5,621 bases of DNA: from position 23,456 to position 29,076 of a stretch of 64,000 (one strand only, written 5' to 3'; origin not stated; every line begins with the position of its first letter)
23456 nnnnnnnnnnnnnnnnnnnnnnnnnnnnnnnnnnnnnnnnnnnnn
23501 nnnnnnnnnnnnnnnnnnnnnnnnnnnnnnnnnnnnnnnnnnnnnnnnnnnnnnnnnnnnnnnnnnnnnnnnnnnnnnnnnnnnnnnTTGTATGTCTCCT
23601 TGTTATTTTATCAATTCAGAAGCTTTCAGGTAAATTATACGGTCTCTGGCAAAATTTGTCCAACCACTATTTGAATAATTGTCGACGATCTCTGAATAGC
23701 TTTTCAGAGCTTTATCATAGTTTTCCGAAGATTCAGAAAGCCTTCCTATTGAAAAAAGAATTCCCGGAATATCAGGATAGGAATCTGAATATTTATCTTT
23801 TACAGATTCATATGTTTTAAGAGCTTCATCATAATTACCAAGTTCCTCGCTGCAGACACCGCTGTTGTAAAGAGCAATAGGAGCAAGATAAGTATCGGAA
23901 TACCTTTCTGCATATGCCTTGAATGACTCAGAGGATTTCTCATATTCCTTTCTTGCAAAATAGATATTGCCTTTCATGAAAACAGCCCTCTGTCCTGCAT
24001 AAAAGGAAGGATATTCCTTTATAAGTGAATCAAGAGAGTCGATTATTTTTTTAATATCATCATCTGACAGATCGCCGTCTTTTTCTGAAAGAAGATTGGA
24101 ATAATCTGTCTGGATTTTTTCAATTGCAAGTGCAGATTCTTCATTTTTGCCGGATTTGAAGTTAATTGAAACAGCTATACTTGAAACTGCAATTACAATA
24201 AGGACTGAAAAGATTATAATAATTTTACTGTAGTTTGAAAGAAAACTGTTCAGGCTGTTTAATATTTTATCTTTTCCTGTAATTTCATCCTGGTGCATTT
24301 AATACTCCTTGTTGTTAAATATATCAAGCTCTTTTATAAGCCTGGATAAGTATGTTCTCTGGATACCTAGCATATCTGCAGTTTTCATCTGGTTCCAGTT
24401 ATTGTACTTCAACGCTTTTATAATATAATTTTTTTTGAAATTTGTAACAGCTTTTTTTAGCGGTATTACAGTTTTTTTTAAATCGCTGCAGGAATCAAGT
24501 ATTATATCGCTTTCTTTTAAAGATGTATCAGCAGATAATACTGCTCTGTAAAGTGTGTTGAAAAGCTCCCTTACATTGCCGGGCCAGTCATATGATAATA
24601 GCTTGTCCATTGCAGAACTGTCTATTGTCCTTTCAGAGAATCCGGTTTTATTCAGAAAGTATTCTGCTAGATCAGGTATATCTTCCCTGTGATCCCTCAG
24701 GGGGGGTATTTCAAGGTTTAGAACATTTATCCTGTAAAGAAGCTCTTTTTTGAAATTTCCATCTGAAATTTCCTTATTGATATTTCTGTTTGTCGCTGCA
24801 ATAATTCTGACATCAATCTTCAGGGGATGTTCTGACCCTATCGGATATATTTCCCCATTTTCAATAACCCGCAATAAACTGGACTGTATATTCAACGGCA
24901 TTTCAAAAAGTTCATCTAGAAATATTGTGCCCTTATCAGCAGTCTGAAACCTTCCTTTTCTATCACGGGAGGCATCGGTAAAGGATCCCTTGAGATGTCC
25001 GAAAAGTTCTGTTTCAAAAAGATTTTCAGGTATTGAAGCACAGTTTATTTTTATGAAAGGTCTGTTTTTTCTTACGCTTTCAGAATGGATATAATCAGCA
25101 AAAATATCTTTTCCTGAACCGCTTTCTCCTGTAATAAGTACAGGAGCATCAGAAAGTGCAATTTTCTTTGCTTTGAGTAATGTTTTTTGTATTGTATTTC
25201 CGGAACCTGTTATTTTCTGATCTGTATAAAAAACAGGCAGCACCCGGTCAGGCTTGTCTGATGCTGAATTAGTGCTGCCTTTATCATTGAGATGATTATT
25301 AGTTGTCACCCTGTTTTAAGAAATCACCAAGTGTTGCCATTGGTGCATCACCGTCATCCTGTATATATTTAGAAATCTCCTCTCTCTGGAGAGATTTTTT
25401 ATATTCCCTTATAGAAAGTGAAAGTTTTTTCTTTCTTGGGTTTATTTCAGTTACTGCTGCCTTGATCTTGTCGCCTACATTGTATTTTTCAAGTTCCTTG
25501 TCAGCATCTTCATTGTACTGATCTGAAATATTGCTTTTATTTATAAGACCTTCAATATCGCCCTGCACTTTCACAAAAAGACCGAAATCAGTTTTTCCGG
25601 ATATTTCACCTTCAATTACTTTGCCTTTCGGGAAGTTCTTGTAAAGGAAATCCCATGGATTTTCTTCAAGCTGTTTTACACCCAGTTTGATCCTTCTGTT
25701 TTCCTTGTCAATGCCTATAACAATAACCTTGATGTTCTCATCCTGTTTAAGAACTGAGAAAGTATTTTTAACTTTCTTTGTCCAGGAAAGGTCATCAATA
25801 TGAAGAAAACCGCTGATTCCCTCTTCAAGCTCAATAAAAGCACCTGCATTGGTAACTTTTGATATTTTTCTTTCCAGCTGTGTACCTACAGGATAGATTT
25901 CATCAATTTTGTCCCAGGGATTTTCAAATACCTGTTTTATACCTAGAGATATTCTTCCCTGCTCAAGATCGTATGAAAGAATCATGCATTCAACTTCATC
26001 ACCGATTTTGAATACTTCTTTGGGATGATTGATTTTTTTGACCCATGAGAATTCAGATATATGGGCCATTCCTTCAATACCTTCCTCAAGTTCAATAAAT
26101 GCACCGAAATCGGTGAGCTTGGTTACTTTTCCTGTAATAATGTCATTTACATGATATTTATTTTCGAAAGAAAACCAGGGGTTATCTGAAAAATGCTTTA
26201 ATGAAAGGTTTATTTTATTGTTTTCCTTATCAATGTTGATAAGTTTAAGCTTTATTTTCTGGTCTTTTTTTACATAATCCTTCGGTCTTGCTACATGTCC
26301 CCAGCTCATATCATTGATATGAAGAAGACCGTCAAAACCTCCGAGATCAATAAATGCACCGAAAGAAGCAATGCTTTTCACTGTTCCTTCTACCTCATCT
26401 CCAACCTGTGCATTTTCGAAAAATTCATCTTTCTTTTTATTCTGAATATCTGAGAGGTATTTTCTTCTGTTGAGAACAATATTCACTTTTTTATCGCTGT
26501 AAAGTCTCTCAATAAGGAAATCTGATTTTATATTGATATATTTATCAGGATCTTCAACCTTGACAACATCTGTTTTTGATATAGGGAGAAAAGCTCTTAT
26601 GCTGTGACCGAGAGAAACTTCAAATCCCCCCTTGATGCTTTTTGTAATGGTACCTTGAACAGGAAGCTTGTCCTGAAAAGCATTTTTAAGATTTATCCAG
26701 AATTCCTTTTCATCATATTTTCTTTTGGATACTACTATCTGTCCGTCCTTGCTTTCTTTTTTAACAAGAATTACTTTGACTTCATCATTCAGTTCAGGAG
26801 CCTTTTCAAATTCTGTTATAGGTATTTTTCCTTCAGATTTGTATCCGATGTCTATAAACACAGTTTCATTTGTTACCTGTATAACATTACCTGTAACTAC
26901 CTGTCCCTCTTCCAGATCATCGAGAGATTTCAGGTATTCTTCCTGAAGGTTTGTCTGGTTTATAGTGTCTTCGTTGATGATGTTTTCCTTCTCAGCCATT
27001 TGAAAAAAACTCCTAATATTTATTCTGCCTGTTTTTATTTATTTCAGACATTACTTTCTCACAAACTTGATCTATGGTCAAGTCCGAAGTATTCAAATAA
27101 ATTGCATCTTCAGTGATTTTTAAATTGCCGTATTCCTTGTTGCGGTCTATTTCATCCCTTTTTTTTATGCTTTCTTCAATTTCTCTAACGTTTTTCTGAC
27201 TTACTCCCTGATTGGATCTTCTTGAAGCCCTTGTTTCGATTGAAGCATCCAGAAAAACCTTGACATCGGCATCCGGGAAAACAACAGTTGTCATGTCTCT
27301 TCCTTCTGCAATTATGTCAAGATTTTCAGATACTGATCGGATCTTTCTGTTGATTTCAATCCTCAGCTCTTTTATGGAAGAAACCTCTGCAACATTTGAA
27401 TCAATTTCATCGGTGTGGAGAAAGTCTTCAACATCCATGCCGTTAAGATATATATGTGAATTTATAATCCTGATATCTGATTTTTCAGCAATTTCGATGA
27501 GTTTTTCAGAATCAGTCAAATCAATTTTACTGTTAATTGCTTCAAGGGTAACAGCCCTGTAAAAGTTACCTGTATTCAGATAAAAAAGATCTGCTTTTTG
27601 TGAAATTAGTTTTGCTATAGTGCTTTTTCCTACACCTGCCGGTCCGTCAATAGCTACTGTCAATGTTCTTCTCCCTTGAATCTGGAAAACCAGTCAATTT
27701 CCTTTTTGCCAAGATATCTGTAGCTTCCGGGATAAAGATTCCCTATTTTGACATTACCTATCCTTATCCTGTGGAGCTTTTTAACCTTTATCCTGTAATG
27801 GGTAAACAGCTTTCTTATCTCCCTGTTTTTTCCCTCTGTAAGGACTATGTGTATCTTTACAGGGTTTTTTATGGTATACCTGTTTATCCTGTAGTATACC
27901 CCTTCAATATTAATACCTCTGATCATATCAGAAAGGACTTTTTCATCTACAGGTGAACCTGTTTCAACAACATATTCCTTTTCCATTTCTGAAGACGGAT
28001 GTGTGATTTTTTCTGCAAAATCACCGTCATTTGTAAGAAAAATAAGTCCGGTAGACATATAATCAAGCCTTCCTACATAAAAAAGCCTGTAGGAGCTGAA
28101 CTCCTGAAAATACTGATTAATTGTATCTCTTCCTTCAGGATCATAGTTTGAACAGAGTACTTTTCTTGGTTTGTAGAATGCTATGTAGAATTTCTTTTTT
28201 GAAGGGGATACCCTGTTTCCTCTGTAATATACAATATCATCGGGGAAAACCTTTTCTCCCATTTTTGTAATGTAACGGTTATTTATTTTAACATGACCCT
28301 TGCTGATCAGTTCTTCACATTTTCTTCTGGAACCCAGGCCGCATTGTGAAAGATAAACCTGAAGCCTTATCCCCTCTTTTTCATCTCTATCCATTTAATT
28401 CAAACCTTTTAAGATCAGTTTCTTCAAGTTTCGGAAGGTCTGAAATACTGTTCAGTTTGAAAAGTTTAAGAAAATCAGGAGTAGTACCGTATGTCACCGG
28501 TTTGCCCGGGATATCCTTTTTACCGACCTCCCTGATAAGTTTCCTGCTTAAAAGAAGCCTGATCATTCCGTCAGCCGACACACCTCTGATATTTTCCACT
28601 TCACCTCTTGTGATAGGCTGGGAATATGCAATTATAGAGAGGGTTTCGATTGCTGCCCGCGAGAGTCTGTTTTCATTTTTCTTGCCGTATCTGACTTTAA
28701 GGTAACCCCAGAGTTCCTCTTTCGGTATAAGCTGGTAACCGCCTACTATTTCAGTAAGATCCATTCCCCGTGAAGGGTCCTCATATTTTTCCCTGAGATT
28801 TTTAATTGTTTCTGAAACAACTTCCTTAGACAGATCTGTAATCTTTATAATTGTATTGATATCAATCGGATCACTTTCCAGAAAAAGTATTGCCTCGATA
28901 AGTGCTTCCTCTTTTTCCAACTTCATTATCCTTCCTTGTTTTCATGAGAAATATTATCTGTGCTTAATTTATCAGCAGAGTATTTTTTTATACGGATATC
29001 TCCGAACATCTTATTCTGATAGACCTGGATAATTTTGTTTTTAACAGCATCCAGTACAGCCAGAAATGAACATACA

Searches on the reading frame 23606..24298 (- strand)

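Call 19: search_protein_families(library=ncbifam, proteins=[window:23606-24298:-], max_evalue=0.00001)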
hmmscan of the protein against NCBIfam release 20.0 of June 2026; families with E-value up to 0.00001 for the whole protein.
window:23606-24298:- (231 aa): 4 families
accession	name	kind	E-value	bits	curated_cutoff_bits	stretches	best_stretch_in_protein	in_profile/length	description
TIGR02795.1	tol_pal_ybgF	equivalog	5.7e-18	65.6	90.1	1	77-173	13-109/119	tol-pal system protein YbgF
TIGR03302.1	OM_YfiO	subfamily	5.6e-12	45.7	81.4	1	58-226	25-163/239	outer membrane protein assembly factor BamD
NF008068.0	PRK10803.1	equivalog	5.3e-09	36.4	383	0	115-221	155-260/263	cell division protein CpoB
NF053852.1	vesicle_Bd0635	exception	5.1e-06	26.3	250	0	103-173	138-208/223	CpoB-like predatory vesicle lipoprotein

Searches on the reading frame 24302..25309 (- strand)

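Call 19: search_protein_families(library=ncbifam, proteins=[window:24302-25309:-], max_evalue=0.00001)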
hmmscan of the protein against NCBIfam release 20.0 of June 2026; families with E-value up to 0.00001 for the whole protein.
window:24302-25309:- (336 aa): 25 families
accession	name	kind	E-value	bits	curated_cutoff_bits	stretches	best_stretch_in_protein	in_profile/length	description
NF003451.0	PRK05022.1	equivalog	5.6e-92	309.1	476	1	29-330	188-510/512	nitric oxide reductase transcriptional regulator NorR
TIGR01817.1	nifA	equivalog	9.1e-92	308.5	528.85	1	19-280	184-449/534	nif-specific transcriptional activator NifA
NF041552.1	TF_PrdR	equivalog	2.2e-89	300.4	795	1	31-325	267-573/577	sigma-54 dependent transcriptional regulator PrdR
NF050807.1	TransRegFlbDCaul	equivalog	4.5e-82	276.3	750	1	38-281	125-373/454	sigma-54-dependent transcriptional regulator FlbD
TIGR01818.1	ntrC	equivalog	1.3e-81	274.8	558.6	1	26-269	129-377/463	nitrogen regulation protein NR(I)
NF008469.0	PRK11361.1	equivalog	3.2e-81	273.4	714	1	30-326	142-452/461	acetoacetate metabolism transcriptional regulator AtoC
NF049963.1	RespRegFlgRCampy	domain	8.2e-81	272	750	1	32-329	135-428/429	fla regulon two-component system response regulator FlgR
NF038308.1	RNA_repair_RtcR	equivalog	4.2e-80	270.1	650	1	28-313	177-473/530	RNA repair transcriptional activator RtcR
TIGR02915.1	PEP_resp_reg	equivalog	1.5e-77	261.3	502.6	1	32-330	140-444/445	PEP-CTERM-box response regulator transcription factor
NF011695.0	PRK15115.1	equivalog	1.1e-75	255.1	763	1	36-328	140-436/445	two-component system response regulator GlrR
TIGR02974.1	phageshock_pspF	equivalog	2.2e-73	247.4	443.55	1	35-263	3-236/336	phage shock protein operon transcriptional activator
NF007689.0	PRK10365.1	equivalog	3.8e-70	236.9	760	1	32-321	140-436/441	sigma-54-dependent response regulator transcription factor ZraR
NF041946.1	LuxO_transreg_Vib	equivalog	1.1e-69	235.4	800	1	28-280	130-386/463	quorum-sensing sigma-54 dependent transcriptional regulator LuxO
NF008176.1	PRK10923.1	equivalog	4.5e-69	233.2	620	1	22-262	129-374/469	nitrogen regulation protein NR(I)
NF008085.0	PRK10820.1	equivalog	1.6e-68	231.6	576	1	32-330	205-512/520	transcriptional regulator TyrR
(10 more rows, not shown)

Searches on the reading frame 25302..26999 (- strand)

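Call 19: search_protein_families(library=ncbifam, proteins=[window:25302-26999:-], max_evalue=0.00001)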
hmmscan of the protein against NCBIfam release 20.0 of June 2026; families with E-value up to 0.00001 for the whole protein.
window:25302-26999:- (566 aa): 32 families (the best 25 are shown)
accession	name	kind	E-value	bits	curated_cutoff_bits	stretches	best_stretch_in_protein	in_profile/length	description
NF004952.0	PRK06299.1-2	equivalog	5.6e-183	609.4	524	2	13-394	24-413/580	30S ribosomal protein S1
TIGR00717.1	rpsA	equivalog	4.7e-179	596.2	577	1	20-531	8-516/516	30S ribosomal protein S1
NF004953.0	PRK06299.1-3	equivalog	3.8e-155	517.4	720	1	8-549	22-556/580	30S ribosomal protein S1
NF000907.0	PRK00087.1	equivalog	2.2e-145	485.5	624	3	9-330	280-608/671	bifunctional 4-hydroxy-3-methylbut-2-enyl diphosphate reductase/30S ribosomal protein S1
NF005208.0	PRK06676.1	equivalog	7.8e-144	479.4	368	3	17-336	4-329/391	30S ribosomal protein S1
NF004954.0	PRK06299.1-4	equivalog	3.2e-143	477.9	727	2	17-341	7-333/560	30S ribosomal protein S1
NF004955.0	PRK06299.1-5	equivalog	7.9e-140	466.8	878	2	18-322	15-321/566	30S ribosomal protein S1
NF004951.0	PRK06299.1-1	equivalog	6.2e-139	463.9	918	2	16-363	6-355/556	30S ribosomal protein S1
NF010379.0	PRK13806.1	equivalog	4.5e-126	421.4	648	2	14-375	16-383/491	30S ribosomal protein S1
NF005911.0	PRK07899.1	equivalog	7.4e-107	358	691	3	5-317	5-326/486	30S ribosomal protein S1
NF004956.0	PRK06299.1-6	equivalog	1.7e-94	317.5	711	2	306-545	221-455/554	30S ribosomal protein S1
NF040579.1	S1_dom_CvfD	subfamily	2.4e-62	208.2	117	4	282-360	1-78/113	CvfD/Ygs/GSP13 family RNA-binding post-transcriptional regulator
NF005639.0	PRK07400.1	equivalog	6.7e-60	202.6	460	3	28-274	28-271/318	30S ribosomal protein S1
NF005973.0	PRK08059.1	equivalog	3.8e-59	198.2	148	4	280-361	3-83/123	S1 domain-containing post-transcriptional regulator GSP13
NF004473.0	PRK05807.1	equivalog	9.5e-50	168.5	178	4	198-270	4-75/136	S1 domain-containing RNA-binding protein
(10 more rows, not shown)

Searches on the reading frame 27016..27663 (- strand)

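Call 19: search_protein_families(library=ncbifam, proteins=[window:27016-27663:-], max_evalue=0.00001)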
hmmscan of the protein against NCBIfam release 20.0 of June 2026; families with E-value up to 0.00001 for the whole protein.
window:27016-27663:- (216 aa): 5 families
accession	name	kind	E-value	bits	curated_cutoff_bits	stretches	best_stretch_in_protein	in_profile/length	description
TIGR00017.1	cmk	equivalog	2.2e-66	223.6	135.55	1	1-207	3-216/217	(d)CMP kinase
NF010004.0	PRK13477.1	equivalog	8.2e-54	182.9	524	1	3-211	288-506/514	bifunctional pantoate--beta-alanine ligase/(d)CMP kinase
NF008816.0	PRK11860.1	equivalog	6.6e-44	150.1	943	1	3-213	446-659/662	bifunctional 3-phosphoshikimate 1-carboxyvinyltransferase/cytidylate kinase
NF007071.0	PRK09518.1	equivalog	7.7e-43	147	953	1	2-211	6-228/706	bifunctional cytidylate kinase/GTPase Der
TIGR02173.1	cyt_kin_arch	equivalog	9.8e-13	48.4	102.1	1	94-208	51-168/169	(d)CMP kinase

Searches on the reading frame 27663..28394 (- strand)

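Call 19: search_protein_families(library=ncbifam, proteins=[window:27663-28394:-], max_evalue=0.00001)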
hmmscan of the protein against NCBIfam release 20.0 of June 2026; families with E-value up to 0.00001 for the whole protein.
window:27663-28394:- (244 aa): 5 families
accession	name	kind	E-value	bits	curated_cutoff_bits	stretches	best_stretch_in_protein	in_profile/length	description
NF007784.0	PRK10475.1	equivalog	4.4e-42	144.1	318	1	6-233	4-229/290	23S rRNA pseudouridine(2604) synthase RluF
TIGR00093.1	TIGR00093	subfamily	2.1e-41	141.4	109.3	1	74-228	1-159/161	pseudouridine synthase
NF007976.1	PRK10700.1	equivalog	6.7e-36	123.9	290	1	10-229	4-233/291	23S rRNA pseudouridine(2605) synthase RluB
NF008097.0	PRK10839.1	equivalog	1.1e-32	113.6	275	1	10-234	2-228/232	16S rRNA pseudouridine(516) synthase RsuA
NF008487.1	PRK11394.1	equivalog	2.1e-12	47.1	284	1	69-150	29-108/206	23S rRNA pseudouridine(2457) synthase RluE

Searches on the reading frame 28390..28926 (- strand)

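Call 19: search_protein_families(library=ncbifam, proteins=[window:28390-28926:-], max_evalue=0.00001)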
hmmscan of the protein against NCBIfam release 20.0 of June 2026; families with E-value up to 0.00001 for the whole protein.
window:28390-28926:- (179 aa): 2 families
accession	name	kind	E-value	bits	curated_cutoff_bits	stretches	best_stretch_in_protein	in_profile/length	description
TIGR00281.1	TIGR00281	equivalog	5.6e-39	133.7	89.2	1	8-175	4-172/186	SMC-Scp complex subunit ScpB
NF001106.1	PRK00135.2-1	exception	1.2e-26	93.5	300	1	7-169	203-367/377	SMC-Scp complex subunit ScpB, long form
